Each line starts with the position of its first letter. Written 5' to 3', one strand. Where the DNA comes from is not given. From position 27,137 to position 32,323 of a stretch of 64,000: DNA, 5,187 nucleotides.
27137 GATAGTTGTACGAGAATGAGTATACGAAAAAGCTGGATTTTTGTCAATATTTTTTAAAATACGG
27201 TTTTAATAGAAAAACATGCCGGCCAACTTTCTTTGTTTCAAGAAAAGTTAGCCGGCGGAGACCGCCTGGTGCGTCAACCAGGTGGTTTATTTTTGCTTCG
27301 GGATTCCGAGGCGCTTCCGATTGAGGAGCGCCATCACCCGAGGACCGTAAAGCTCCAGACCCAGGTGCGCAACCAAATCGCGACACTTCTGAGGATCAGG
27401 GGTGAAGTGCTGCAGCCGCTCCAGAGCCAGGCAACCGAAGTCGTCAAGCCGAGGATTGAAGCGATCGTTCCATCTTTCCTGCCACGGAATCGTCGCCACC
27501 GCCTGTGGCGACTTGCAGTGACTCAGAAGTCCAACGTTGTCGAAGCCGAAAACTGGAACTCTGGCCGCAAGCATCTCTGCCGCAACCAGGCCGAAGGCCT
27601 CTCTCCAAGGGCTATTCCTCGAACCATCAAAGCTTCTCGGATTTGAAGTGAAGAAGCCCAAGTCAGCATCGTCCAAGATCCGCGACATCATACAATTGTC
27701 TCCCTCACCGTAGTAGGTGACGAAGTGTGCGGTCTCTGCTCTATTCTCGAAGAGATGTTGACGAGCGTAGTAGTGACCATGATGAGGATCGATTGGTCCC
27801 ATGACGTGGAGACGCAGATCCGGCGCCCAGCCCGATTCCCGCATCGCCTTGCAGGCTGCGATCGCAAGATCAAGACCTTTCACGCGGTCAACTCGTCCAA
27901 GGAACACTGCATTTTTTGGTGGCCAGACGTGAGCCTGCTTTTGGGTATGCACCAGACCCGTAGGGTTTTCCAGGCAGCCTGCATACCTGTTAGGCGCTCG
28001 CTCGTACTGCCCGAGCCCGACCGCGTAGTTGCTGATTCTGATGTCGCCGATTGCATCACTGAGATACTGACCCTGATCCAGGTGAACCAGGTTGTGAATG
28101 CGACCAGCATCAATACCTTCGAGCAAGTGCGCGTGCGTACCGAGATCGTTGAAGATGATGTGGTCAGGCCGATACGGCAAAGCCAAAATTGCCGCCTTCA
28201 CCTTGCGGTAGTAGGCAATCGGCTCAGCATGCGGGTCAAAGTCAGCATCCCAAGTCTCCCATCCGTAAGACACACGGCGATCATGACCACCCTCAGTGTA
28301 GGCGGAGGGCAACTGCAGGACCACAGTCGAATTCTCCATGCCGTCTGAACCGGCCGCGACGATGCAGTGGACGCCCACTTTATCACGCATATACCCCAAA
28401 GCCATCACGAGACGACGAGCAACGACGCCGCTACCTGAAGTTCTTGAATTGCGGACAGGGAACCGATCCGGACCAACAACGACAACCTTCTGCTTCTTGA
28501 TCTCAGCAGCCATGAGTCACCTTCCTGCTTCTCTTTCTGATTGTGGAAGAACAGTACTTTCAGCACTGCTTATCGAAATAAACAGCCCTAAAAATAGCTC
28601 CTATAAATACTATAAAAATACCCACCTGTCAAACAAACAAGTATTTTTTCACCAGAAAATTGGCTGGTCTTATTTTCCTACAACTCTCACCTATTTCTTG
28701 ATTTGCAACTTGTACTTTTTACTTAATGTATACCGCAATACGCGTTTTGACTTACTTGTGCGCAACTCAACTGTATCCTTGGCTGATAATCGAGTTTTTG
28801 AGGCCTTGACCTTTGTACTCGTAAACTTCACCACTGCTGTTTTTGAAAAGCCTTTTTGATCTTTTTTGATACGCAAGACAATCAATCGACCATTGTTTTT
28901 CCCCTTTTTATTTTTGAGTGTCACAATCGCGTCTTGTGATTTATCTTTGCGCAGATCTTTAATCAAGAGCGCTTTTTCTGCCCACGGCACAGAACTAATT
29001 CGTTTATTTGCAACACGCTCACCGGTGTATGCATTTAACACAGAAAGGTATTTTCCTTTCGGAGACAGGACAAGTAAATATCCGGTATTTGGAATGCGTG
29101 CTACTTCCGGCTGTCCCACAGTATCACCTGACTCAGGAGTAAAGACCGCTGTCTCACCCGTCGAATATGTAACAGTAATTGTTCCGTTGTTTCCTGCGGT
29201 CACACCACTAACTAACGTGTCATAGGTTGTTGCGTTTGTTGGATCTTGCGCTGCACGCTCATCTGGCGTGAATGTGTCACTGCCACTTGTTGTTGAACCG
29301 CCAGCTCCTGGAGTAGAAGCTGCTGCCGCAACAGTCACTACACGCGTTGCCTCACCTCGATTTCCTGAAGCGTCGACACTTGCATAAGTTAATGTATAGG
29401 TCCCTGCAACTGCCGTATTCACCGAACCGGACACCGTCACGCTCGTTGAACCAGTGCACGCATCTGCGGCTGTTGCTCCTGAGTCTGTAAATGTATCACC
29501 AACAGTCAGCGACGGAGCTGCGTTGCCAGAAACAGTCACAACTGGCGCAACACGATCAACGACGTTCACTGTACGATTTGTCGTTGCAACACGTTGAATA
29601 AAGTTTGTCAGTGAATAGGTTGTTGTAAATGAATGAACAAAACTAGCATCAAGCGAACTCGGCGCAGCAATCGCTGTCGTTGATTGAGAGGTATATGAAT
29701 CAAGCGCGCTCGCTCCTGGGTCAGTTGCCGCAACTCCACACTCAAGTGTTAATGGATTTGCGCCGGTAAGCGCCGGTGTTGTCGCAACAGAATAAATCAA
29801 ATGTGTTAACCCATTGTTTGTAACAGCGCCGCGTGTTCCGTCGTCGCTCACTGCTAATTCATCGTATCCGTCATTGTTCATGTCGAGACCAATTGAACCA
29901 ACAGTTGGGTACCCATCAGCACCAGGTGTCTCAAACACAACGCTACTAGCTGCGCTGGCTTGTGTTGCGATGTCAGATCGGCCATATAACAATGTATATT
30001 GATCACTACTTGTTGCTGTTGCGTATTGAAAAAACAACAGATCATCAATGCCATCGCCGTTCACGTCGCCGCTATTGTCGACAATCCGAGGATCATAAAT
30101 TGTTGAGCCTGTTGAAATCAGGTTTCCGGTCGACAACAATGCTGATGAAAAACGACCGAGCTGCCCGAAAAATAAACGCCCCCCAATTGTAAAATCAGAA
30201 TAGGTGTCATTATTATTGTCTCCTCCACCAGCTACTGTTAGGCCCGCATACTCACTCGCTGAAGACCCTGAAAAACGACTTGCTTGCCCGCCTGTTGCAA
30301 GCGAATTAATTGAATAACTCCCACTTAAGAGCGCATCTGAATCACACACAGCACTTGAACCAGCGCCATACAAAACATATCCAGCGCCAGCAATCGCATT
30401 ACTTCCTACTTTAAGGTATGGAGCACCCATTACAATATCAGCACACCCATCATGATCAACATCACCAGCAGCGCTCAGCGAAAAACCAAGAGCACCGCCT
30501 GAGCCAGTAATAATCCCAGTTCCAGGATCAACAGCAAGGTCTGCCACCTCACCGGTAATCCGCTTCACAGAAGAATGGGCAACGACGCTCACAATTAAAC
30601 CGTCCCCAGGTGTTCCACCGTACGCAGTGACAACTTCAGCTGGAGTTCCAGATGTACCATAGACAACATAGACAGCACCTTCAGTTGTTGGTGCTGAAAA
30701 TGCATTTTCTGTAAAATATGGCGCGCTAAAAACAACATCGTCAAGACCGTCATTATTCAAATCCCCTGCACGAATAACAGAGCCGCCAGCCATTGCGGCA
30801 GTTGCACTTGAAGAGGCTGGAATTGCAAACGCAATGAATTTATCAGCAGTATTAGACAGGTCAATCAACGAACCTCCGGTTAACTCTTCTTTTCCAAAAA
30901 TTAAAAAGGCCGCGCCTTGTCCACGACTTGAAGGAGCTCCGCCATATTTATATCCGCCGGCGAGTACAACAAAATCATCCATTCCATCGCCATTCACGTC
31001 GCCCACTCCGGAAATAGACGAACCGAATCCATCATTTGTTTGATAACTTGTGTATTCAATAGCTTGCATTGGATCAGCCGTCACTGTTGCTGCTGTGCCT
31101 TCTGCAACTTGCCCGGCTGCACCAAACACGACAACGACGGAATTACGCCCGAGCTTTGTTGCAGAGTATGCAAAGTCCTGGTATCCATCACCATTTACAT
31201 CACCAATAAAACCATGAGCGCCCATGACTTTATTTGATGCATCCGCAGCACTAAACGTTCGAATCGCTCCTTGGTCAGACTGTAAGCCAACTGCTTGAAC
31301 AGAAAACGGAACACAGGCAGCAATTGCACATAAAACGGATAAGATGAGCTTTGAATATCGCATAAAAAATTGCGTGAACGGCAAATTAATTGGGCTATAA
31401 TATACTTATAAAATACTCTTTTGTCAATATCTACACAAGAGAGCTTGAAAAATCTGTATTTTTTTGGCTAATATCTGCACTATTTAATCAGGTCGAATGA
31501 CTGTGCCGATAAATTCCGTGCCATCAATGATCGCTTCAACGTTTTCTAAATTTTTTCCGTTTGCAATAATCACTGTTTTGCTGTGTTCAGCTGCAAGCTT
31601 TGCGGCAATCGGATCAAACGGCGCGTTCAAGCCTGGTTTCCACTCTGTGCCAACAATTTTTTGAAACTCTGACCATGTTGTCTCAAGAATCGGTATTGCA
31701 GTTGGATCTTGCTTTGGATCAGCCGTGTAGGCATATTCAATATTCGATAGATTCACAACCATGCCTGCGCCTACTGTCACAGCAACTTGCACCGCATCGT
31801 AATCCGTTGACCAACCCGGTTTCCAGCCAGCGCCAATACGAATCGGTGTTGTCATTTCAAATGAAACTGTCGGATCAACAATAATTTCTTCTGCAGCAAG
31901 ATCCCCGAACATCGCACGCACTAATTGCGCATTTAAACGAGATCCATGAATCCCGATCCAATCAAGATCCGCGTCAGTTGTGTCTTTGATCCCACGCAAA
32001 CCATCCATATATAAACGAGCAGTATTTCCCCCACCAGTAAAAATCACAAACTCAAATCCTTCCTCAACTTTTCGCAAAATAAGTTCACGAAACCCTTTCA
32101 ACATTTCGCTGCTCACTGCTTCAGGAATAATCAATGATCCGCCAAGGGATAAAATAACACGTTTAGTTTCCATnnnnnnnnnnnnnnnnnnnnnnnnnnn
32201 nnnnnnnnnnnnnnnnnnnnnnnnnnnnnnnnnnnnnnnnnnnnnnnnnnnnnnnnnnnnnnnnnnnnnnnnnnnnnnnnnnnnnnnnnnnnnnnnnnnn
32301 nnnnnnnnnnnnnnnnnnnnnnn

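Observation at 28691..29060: Shared lysine-rich C-terminal module ending in L(Q/K)IKK on unrelated giant surface proteins (copy 1)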

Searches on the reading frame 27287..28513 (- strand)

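Call 50: search_protein_families(library=pfam, proteins=[window:27287-28513:-], max_evalue=0.001)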
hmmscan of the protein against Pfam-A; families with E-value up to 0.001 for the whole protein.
window:27287-28513:- (408 aa): 3 families
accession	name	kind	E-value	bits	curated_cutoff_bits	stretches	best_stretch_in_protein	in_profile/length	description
PF00534.26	Glycos_transf_1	-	1.4e-09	38.2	26.4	1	198-328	14-125/172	Glycosyl transferases group 1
PF20706.3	GT4-conflict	-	3e-09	36.8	26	1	199-329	197-316/385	Family 4 Glycosyltransferase in conflict systems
PF13692.12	Glyco_trans_1_4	-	1.3e-07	32.5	27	1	200-328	2-110/142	Glycosyl transferases group 1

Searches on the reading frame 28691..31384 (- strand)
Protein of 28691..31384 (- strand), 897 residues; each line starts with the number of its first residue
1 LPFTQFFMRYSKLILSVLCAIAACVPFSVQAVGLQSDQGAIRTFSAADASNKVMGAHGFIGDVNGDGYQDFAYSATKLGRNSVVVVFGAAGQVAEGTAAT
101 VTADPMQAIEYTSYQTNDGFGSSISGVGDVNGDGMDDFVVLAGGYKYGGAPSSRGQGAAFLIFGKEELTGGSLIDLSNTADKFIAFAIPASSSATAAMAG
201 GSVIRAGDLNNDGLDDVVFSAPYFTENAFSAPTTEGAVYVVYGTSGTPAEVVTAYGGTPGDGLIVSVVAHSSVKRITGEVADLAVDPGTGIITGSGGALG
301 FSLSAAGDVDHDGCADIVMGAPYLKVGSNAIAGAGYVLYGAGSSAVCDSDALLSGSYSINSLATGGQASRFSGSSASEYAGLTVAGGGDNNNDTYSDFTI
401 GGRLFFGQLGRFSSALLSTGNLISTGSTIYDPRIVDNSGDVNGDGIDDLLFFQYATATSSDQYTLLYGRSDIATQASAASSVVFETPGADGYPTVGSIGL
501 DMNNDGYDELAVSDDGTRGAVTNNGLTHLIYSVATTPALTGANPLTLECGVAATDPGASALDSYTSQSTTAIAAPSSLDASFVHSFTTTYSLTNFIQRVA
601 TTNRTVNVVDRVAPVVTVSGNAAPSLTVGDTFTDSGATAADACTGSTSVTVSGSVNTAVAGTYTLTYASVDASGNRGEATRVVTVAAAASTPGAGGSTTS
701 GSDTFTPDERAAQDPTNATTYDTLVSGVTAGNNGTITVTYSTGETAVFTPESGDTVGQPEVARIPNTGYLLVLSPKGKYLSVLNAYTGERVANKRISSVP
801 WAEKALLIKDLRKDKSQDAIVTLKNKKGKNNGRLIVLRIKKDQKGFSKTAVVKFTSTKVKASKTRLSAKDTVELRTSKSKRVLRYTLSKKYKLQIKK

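Call 3: search_protein_families(library=pfam, proteins=[window:28691-31384:-], max_evalue=1)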
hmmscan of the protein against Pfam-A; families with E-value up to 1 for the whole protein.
window:28691-31384:- (897 aa): 7 families
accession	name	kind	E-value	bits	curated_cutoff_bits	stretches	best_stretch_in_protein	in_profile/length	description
PF01839.29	FG-GAP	-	3.4e-25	87.9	22.1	6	302-338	4-37/37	FG-GAP repeat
PF16403.11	Bact_surface_Ig-like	-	2.8e-23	82.2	27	2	617-685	2-71/71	Bacterial surface protein, Ig-like domain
PF13517.12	FG-GAP_3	-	2.7e-08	34.7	26.9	4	440-512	1-61/61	FG-GAP-like repeat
PF23727.1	Beta-prop_FAM234A_B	-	0.016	14.2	26.4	0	43-96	116-169/467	FAM234A/B beta-propeller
PF24517.2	CBM96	-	0.099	12.9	26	1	815-865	7-57/164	Carbohydrate-binding module family 96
PF23167.1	DUF7057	-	0.24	11.9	27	0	53-116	39-105/130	Domain of unknown function (DUF7057)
PF21955.1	CarG-like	-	0.5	10.9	28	0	207-240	8-39/144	Carbapenem resistance protein CarG-like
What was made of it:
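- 29330..29536 (-): Bacterial surface Ig-like domain of protein A, upstream of tail A. Pfam PF16403, residues 617-685 of the 897-aa ORF (call 3).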

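Call 13: find_related_loci(query=window:28694-31384:-, collection=genome_contigs, flank=10000)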
Query window:28694-31384:- (897 aa) in genome_contigs; peptide patterns used: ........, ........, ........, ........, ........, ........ (x = any residue, [..] = any of these).
446 stretches matched a pattern; 33 encode a relative of the query (tblastn E <= 1e-3); 33 distinct loci.
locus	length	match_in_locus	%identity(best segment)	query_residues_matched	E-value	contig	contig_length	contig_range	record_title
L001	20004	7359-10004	84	6-887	0e+0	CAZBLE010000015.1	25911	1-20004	MAG TPA_asm: uncultured Gammaproteobacteria bacterium isolate SRP278252_co1_298 genome assembly, contig: NODE_3066_lengt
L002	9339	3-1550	82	389-897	0e+0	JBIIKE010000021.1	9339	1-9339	MAG: Bdellovibrionales bacterium isolate ME2001-10-09pf_3300042861_group1_bin81 Rohwer_bin1517_scaffold_2925_c1, whole g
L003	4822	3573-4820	69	7-468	3e-165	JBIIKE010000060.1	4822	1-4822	MAG: Bdellovibrionales bacterium isolate ME2001-10-09pf_3300042861_group1_bin81 Rohwer_bin1517_scaffold_27198_c1, whole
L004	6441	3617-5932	28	60-565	5e-23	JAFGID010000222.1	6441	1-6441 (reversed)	MAG: Ignavibacteriales bacterium isolate Zod_Metabat.179 k87_6622928, whole genome shotgun sequence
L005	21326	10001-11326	28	59-559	1e-18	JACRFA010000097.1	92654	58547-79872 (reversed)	MAG: Ignavibacteriae bacterium isolate NC_groundwater_1713_Pr3_B-0.1um_53_10 SR-2_scaffold_141_1186969, whole genome sho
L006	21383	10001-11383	30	27-536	4e-18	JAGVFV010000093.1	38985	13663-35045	MAG: archaeon isolate DeMMO2_30 c_000000012578, whole genome shotgun sequence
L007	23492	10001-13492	26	54-579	3e-18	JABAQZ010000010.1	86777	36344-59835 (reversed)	MAG: Ignavibacteria bacterium isolate Bin_45 c_000000001130, whole genome shotgun sequence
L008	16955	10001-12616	28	2-537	3e-17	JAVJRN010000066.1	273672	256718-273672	MAG: Cyclobacteriaceae bacterium isolate D1-CHI-25 k141_41807, whole genome shotgun sequence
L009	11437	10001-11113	26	60-516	3e-16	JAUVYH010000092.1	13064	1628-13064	MAG: Candidatus Neomarinimicrobiota bacterium isolate CSMAG_1237 CSMAG_1237_k141_26585_length_13064_cov_8.0000, whole ge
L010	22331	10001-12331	28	39-519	5e-16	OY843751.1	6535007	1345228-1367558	MAG: bacterium isolate b30a01c4-1b05-4824-9cfb-695b8dd4f705 genome assembly, chromosome: 1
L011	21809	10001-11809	28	60-513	2e-16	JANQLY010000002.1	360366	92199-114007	MAG: Pseudomonadales bacterium isolate PL25a_bin.76 k99_2868471, whole genome shotgun sequence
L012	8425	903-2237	27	60-531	3e-15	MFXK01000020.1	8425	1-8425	MAG: Candidatus Peregrinibacteria bacterium RIFOXYB2_FULL_33_20 rifoxyb2_full_scaffold_3176, whole genome shotgun sequen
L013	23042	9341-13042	29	9-540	2e-20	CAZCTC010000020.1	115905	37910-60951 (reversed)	MAG TPA_asm: uncultured Anaerolineales bacterium isolate binchicken_co20_433 genome assembly, contig: NODE_433_length_11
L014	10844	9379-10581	28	52-512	8e-13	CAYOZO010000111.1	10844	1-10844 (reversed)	MAG TPA_asm: uncultured Turneriella sp. isolate SRP290908_co2_398 genome assembly, contig: NODE_8898_length_10844_cov_4.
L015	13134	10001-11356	28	61-512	1e-12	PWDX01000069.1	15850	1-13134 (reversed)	MAG: Phycisphaerae bacterium isolate T1Sed10_97 T1-Sed10-C3522, whole genome shotgun sequence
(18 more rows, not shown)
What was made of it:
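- The closest syntenic MAGs are labelled Gammaproteobacteria and Bdellovibrionales (call 13).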

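Call 27: search_protein_families(library=ncbifam, proteins=[window:28691-31384:-], max_evalue=0.1)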
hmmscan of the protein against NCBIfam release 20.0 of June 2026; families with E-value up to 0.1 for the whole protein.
window:28691-31384:- (897 aa): 1 family
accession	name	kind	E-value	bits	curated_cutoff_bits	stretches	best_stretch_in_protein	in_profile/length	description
NF047539.1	XAC2610_fam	domain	1.4e-05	25.5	35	0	60-81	3-24/89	XAC2610-related protein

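Call 32: find_encoding_contigs(protein=window:28691-31363:-, flank=10000, max_places=6)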
Protein window:28691-31363:- (890 aa): no gene with exactly this product is on record in the collection.

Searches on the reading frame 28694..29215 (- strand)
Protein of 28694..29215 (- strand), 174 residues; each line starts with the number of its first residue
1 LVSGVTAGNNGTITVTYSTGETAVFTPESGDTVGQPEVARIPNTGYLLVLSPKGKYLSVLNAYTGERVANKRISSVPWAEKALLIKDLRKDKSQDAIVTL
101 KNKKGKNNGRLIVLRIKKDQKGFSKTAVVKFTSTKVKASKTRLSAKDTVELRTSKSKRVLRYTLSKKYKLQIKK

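Call 18: predict_structure(protein=window:28694-29215:-)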
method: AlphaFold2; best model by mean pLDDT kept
length: 174 residues; sequences in the alignment: 1
mean_pLDDT: 50.7   pTM: 0.47
mean pLDDT of the five models: 50.7, 43.6, 43.0, 39.3, 36.3
residues with pLDDT >= 90: 0; 70-90: 25; 50-70: 54; < 50: 95
segments of 3 or more residues with pLDDT < 50: 74-99, 109-174
pLDDT, mean of each block of 10 residues (from residue 1): 74 75 67 67 63 65 62 46 42 45 50 39 36 31 37 34 36 27
secondary structure, 60 per line:
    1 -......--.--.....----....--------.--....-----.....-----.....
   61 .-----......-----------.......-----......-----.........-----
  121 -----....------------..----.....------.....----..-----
elements in order: E2-7 E13-17 E22-25 E37-40 E46-50 E56-61 E67-72 E84-90 E96-101 E107-115 E126-129 E148-152 E159-163
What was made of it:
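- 28694..29224 (-): Full conserved C-terminal module of protein A ('tail A'), about 177 aa. It consists of a conserved non-basic N-terminal extension (a possible fourth blade) plus the Lys-rich three-blade part. The single-sequence AF2 model shows four strands there, at low confidence (call 18).
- Tried and rejected: The 174-aa tail gave an unusable model (pLDDT 50.7, call 18) and cost one of the two prediction slots.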

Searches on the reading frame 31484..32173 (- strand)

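Call 91: search_protein_families(library=pfam, proteins=[window:31484-32173:-], max_evalue=0.00001)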
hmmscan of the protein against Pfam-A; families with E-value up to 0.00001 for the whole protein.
window:31484-32173:- (229 aa): 1 family
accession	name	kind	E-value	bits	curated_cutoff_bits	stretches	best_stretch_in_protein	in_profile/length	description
PF00696.33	AA_kinase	-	8.1e-20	72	24.9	2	122-205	152-234/234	Amino acid kinase family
